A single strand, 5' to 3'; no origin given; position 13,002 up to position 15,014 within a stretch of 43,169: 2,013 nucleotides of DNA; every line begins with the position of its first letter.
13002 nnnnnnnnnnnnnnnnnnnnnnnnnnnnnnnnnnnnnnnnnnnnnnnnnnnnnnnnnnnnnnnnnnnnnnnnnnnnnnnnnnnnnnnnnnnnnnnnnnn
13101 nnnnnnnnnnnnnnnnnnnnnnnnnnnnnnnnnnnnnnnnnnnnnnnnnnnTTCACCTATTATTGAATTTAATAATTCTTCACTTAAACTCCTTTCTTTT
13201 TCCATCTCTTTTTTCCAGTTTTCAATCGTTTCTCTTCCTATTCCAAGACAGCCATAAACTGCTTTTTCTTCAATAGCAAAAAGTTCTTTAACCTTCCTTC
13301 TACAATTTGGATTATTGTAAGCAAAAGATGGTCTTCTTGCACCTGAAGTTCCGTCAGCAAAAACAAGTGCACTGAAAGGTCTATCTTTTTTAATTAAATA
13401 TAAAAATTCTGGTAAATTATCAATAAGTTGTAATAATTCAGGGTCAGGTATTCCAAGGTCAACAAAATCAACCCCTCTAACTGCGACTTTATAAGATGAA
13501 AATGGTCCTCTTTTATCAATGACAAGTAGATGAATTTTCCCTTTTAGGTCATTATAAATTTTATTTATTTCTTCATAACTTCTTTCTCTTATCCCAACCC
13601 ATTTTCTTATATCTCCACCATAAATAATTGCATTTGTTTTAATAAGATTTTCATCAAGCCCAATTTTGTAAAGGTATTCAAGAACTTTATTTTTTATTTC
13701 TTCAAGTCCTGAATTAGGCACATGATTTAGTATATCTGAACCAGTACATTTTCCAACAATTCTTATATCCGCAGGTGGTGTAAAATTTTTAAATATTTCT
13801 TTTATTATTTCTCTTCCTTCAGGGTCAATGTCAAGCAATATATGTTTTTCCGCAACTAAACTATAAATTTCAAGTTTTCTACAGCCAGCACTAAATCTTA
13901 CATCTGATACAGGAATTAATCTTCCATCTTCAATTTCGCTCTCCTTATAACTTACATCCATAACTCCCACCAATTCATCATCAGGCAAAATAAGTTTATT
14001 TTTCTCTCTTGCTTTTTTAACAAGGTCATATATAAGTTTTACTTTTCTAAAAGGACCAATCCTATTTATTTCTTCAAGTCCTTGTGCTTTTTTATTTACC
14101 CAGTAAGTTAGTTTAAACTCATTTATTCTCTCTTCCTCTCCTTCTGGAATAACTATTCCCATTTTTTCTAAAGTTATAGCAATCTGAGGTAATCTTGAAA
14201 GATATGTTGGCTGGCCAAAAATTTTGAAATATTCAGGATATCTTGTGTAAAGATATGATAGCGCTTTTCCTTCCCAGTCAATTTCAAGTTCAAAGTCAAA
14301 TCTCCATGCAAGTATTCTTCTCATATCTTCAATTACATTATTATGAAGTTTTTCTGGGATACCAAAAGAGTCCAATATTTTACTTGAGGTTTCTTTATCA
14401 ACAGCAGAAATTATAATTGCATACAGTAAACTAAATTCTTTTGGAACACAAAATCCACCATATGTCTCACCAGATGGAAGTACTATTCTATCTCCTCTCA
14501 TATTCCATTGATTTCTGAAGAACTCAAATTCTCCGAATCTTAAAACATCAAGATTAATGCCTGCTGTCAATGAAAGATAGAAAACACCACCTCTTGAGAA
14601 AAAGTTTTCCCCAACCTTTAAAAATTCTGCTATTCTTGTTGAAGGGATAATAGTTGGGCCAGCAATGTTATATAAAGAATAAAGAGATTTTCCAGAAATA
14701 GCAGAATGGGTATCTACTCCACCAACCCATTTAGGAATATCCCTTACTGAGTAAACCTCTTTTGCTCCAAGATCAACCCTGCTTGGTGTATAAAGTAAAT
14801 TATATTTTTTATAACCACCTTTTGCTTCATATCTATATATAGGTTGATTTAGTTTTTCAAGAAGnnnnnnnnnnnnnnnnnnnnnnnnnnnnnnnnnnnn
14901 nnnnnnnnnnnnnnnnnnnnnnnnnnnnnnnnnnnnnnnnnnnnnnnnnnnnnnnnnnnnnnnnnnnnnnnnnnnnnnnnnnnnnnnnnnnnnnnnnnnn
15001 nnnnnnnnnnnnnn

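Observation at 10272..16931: Giant 2219-aa cytoplasmic fusion: nucleotide-sugar-dehydrogenase-like core plus ATP-grasp ligase module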

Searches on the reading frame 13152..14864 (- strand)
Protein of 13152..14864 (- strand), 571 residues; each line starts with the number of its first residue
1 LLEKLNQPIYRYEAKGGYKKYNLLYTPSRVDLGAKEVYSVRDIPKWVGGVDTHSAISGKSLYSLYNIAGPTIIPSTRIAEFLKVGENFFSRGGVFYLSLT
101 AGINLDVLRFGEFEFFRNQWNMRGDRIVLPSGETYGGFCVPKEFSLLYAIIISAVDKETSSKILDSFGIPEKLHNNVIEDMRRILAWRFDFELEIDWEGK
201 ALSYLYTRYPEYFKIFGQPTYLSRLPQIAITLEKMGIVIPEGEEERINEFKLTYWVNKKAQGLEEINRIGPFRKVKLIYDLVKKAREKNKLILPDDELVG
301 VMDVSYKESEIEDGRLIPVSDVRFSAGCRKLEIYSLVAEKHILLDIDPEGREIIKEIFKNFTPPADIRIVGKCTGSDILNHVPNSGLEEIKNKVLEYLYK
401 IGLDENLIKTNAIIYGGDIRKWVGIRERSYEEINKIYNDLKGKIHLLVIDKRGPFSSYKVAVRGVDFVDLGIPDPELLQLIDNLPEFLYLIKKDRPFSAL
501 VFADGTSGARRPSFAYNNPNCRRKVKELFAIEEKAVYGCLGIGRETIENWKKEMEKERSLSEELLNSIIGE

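Call 79: search_protein_representatives(protein=window:13152-14864:-)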
Query: 571 residues. Proteins with E-value up to 0.001 (for the whole library): 86; up to 1e-10: 70; up to 1e-30: 42. The best 86 are listed.
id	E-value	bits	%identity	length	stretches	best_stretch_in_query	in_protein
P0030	1.1e-229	780.4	59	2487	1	4-568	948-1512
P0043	2.2e-218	743.1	59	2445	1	3-569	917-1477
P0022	1.2e-216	737.3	58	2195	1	2-561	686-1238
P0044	5.2e-209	712.1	55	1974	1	1-568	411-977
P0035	1.0e-207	707.9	55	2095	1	3-569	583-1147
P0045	2.9e-207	706.4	55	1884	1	3-566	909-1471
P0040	8.4e-180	615.7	52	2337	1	4-568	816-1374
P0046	6.0e-172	589.8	50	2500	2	3-423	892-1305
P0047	7.8e-159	546.5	50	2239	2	6-424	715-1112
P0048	3.2e-150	518.0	51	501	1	122-568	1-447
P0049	1.3e-137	476.4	66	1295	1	249-568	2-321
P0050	1.6e-109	383.7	58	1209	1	5-302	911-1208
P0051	1.6e-109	383.7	50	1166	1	5-422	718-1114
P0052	1.4e-99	350.8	57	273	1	232-504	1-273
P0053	1.1e-80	288.4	67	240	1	4-188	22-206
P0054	5.7e-76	272.9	36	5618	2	13-423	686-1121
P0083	1.8e-25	106.2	28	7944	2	4-474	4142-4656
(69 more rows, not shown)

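Call 88: find_encoding_contigs(protein=P0083, flank=6000, max_places=1)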
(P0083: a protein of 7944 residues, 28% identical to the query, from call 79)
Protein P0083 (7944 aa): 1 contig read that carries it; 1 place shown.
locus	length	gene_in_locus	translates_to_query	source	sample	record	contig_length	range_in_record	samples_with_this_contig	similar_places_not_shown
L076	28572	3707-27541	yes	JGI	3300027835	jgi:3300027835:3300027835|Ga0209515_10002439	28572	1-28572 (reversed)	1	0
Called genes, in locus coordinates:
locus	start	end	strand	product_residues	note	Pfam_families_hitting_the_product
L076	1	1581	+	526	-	?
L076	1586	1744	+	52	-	-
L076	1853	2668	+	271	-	PF13338:AbiEi_4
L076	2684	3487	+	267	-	PF08843:AbiEii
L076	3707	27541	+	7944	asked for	PF01232:Mannitol_dh, PF08125:Mannitol_dh_C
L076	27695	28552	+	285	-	PF00398:RrnaAD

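Call 89: find_encoding_contigs(protein=P0054, flank=6000, max_places=1)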
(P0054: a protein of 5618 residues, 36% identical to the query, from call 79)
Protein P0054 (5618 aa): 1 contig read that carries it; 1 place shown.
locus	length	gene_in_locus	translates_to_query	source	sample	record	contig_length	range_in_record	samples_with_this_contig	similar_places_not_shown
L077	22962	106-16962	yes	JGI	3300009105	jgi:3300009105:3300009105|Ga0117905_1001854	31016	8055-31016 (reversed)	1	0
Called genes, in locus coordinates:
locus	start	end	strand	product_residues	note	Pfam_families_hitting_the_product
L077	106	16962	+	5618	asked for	PF14398:ATPgrasp_YheCD (weak), PF01408:GFO_IDH_MocA (weak), PF25084:LbH_EIF2B (faint), PF25087:GMPPB_C (faint)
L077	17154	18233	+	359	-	PF13593:SBF_like, PF01758:SBF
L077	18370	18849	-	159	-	PF01797:Y1_Tnp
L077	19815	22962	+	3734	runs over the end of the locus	?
